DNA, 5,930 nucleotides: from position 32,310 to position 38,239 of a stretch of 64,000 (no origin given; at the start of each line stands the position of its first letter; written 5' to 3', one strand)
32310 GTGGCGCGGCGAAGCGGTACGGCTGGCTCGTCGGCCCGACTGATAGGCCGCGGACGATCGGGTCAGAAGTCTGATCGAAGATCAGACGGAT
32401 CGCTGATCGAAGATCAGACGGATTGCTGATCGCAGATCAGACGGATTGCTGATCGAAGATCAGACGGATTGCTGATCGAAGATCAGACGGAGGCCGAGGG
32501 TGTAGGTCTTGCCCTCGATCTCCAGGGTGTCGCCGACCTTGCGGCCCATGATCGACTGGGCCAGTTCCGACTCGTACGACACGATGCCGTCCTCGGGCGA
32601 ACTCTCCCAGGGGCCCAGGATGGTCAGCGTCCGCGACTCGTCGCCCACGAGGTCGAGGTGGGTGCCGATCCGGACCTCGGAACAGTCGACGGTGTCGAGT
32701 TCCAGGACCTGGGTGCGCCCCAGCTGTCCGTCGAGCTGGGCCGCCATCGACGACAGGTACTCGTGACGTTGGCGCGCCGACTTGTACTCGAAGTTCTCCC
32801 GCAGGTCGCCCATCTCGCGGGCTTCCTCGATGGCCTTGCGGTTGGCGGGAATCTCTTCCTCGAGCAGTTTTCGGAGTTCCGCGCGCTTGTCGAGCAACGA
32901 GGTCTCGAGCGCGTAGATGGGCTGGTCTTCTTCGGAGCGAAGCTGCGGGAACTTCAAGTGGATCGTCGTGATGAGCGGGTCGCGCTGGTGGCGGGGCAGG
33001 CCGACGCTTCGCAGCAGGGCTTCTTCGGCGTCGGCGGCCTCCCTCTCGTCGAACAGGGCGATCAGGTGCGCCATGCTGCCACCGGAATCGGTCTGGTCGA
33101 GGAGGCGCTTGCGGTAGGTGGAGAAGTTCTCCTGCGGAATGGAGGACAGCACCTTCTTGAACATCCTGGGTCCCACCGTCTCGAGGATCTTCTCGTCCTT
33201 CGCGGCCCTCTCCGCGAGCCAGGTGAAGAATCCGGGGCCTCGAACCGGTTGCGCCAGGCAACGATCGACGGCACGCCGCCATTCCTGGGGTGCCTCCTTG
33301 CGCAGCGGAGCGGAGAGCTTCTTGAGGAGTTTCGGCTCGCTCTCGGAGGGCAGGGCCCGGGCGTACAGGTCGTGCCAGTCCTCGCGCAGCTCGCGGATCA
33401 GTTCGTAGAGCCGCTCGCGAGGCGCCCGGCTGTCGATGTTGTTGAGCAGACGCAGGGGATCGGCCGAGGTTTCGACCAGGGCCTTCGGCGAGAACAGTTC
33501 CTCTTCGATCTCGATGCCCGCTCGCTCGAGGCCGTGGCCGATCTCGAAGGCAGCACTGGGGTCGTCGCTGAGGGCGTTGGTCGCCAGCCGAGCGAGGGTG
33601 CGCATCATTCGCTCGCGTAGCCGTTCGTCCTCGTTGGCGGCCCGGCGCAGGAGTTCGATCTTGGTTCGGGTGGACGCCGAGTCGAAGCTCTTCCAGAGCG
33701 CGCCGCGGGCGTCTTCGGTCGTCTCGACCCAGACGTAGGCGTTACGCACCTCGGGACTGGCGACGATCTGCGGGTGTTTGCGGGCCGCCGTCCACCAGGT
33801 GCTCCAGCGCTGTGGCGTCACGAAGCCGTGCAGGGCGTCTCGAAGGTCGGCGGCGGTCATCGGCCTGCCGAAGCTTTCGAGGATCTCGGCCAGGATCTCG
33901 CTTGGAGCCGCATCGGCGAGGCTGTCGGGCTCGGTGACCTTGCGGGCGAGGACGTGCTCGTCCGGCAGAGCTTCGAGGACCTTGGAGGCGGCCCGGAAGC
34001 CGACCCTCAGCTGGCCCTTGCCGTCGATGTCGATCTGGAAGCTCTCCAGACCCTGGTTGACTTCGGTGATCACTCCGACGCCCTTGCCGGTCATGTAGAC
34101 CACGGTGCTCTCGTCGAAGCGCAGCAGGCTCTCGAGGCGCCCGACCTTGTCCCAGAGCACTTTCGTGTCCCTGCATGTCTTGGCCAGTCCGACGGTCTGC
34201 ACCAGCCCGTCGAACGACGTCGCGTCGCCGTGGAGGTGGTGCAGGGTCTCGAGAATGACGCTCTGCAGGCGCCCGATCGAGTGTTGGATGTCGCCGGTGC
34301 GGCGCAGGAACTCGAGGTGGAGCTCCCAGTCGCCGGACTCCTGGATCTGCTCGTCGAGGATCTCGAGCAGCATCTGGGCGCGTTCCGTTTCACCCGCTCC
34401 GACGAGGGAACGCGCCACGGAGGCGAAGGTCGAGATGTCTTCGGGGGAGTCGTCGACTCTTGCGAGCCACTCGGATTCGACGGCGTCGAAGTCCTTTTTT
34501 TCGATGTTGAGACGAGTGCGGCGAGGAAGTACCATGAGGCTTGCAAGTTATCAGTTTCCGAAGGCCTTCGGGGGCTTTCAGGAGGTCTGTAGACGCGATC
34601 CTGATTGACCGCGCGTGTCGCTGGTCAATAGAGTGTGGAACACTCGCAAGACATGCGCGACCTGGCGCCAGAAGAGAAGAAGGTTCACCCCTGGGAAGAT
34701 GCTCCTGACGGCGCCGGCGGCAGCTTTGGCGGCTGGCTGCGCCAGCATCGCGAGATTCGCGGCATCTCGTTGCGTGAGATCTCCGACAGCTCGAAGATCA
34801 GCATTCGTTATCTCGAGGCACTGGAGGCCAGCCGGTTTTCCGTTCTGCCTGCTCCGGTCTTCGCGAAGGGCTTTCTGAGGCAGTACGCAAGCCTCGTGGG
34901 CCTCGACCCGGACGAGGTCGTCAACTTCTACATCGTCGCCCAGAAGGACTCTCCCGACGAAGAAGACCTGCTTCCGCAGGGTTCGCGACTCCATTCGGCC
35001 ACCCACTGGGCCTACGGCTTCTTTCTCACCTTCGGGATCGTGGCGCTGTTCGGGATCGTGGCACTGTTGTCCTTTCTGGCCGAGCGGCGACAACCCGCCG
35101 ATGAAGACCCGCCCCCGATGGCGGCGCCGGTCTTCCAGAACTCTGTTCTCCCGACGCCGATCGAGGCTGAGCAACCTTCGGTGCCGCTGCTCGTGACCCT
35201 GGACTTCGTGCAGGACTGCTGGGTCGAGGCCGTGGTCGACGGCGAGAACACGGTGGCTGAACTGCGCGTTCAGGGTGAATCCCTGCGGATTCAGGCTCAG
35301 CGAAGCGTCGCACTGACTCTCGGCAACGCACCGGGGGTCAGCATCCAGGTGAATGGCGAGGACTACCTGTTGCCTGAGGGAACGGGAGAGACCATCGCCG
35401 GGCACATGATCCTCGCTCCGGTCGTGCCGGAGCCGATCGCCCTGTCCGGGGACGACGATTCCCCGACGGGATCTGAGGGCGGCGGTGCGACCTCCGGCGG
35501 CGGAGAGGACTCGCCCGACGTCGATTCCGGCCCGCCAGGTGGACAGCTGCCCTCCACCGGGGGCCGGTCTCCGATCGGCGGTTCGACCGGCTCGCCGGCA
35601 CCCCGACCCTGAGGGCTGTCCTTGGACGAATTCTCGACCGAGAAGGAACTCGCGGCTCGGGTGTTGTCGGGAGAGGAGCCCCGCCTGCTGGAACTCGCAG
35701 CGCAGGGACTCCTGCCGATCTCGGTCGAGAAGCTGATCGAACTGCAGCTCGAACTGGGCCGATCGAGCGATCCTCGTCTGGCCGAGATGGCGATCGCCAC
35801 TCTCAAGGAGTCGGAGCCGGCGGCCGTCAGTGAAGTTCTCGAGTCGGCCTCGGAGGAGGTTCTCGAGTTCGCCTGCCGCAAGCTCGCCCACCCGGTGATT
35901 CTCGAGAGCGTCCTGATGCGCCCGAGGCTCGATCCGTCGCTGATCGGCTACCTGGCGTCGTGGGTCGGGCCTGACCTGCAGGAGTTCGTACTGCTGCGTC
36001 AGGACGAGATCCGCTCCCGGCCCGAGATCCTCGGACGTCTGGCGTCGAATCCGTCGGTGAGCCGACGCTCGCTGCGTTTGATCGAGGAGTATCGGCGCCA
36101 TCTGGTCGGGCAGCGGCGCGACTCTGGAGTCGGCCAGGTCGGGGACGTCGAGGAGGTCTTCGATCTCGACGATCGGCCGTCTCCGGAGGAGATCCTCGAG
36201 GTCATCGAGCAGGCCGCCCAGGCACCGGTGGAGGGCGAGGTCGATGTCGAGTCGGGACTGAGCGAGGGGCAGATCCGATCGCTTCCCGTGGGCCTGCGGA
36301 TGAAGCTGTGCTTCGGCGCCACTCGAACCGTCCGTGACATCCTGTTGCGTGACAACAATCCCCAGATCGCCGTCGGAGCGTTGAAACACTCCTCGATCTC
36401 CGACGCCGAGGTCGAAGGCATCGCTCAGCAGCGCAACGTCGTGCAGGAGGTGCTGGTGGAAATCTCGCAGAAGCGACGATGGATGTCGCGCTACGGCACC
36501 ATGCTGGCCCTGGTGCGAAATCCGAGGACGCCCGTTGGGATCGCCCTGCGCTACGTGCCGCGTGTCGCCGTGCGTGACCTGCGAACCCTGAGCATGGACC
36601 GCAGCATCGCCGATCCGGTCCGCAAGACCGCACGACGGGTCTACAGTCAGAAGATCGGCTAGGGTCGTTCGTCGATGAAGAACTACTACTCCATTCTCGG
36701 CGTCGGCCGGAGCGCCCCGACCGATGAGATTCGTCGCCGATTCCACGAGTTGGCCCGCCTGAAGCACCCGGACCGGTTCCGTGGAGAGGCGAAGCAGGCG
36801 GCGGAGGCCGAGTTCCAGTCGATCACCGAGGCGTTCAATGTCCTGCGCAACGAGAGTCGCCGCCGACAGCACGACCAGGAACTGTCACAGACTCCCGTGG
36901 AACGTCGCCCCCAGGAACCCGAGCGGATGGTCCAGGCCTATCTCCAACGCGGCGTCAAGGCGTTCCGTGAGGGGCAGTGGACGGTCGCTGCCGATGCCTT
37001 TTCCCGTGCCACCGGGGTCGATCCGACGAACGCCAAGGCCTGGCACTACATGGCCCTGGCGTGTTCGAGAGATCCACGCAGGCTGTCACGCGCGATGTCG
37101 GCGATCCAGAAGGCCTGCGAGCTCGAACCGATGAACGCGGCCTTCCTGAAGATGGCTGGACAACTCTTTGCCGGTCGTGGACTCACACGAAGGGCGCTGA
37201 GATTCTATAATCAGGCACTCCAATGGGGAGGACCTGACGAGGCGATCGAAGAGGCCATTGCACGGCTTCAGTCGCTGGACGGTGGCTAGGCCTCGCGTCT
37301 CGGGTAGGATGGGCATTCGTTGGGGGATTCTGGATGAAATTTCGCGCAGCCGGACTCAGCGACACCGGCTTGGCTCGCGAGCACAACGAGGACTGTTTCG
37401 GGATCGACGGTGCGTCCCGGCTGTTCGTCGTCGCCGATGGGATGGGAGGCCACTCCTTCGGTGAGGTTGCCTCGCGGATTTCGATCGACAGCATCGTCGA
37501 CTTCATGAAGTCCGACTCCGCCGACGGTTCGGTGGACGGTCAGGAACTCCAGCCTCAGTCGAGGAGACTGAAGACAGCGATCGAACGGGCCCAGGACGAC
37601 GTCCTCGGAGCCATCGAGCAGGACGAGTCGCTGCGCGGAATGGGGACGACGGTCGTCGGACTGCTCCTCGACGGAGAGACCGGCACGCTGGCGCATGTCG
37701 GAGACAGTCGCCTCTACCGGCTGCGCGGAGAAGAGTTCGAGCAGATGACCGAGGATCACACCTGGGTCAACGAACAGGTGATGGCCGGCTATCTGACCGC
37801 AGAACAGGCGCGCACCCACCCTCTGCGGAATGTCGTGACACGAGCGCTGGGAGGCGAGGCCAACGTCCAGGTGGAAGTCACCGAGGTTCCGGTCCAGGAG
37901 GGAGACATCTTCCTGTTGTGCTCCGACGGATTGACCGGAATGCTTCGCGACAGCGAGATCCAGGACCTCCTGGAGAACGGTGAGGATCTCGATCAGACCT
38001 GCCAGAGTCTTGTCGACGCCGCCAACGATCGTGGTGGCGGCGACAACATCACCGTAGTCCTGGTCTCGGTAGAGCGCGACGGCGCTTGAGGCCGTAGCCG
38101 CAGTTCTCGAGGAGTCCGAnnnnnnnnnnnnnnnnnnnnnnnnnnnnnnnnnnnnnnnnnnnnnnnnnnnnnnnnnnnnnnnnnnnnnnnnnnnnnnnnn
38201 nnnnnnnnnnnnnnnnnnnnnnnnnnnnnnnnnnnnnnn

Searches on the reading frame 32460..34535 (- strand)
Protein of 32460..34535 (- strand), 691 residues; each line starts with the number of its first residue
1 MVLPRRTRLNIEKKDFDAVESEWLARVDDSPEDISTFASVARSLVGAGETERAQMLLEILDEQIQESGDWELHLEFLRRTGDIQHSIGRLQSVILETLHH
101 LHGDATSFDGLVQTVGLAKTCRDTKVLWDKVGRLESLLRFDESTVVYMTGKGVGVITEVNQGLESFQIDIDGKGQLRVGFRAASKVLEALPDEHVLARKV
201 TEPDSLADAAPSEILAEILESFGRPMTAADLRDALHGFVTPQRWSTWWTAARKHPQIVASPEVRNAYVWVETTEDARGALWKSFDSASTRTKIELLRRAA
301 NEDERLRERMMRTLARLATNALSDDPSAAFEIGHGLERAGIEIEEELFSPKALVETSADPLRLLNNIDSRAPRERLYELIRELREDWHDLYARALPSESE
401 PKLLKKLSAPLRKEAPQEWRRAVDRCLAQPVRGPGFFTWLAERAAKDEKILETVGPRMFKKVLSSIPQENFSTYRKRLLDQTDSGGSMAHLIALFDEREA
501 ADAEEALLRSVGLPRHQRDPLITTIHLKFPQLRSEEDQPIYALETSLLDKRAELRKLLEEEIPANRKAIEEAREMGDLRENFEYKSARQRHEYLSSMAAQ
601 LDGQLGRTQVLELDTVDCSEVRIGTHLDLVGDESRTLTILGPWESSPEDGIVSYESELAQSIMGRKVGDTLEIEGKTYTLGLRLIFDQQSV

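Call 44: search_protein_families(library=pfam, proteins=[window:32460-34535:-])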
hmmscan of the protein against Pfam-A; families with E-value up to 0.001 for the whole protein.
window:32460-34535:- (691 aa): 2 families
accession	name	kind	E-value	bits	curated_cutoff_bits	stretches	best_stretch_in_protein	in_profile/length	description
PF01272.25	GreA_GreB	-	1.4e-12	47.8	26.9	1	619-676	4-64/77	Transcription elongation factor, GreA/GreB, C-term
PF03449.20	GreA_GreB_N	-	1.6e-12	47.9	24.5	1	550-610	11-71/71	Transcription elongation factor, N-terminal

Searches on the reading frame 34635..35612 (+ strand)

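Call 43: search_protein_families(library=pfam, proteins=[window:34635-35612:+])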
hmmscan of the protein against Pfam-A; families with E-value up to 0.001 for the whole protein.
window:34635-35612:+ (325 aa): 3 families
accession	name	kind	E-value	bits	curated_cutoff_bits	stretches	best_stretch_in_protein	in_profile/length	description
PF13413.12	HTH_25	-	1.7e-23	82.7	24.6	1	35-95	2-62/62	Helix-turn-helix domain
PF13464.11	RodZ_C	-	2.1e-13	50.5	23.9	1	188-252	1-66/72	RodZ C-terminal domain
PF12844.13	HTH_19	-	5.6e-08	33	30.2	1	35-97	4-60/64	Helix-turn-helix domain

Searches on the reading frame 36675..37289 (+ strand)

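Call 43: search_protein_families(library=pfam, proteins=[window:36675-37289:+])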
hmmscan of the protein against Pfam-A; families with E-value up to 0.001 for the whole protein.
window:36675-37289:+ (204 aa): 8 families
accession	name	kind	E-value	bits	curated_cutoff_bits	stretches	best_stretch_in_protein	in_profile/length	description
PF00226.36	DnaJ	-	1.3e-16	60.9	27.8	1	3-67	1-63/63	DnaJ domain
PF07719.23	TPR_2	-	1.6e-06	28.2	27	0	87-119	2-34/34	Tetratricopeptide repeat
PF23914.1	TPR_CcmH_CycH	-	1.3e-05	25.5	42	1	99-187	63-153/158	Cytochrome c-type biogenesis protein H TPR domain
PF13414.12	TPR_11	-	1.5e-05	25.1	26.8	0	97-129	5-37/42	TPR repeat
PF02259.29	FAT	-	3.1e-05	23.8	24.2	1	50-136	201-299/343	FAT domain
PF00515.34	TPR_1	-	6.8e-05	23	27.8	0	87-119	2-34/34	Tetratricopeptide repeat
PF13428.12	TPR_14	-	0.00014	22.6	23.5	0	87-127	2-42/44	Tetratricopeptide repeat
PF13431.12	TPR_17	-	0.00093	19.7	24.4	0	115-145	8-34/34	Tetratricopeptide repeat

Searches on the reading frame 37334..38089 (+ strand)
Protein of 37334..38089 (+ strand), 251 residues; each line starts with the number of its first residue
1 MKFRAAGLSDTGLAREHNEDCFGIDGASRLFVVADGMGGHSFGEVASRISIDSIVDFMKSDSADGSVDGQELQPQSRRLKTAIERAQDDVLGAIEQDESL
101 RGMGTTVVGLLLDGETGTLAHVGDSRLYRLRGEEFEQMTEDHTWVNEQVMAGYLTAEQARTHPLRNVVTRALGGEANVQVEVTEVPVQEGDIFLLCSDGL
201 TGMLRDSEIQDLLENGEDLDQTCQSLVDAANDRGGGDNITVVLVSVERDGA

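Call 43: search_protein_families(library=pfam, proteins=[window:37334-38089:+])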
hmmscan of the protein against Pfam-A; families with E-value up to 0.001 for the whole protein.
window:37334-38089:+ (251 aa): 3 families
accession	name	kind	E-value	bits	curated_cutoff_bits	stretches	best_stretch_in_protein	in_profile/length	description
PF13672.11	PP2C_2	-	2.6e-18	66.8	24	1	16-208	10-182/209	Protein phosphatase 2C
PF00481.26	PP2C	-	1.7e-11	44.7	20.3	1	10-147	17-145/255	Protein phosphatase 2C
PF07228.17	SpoIIE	-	6.4e-09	36.5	25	1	139-246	72-191/192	Stage II sporulation protein E (SpoIIE)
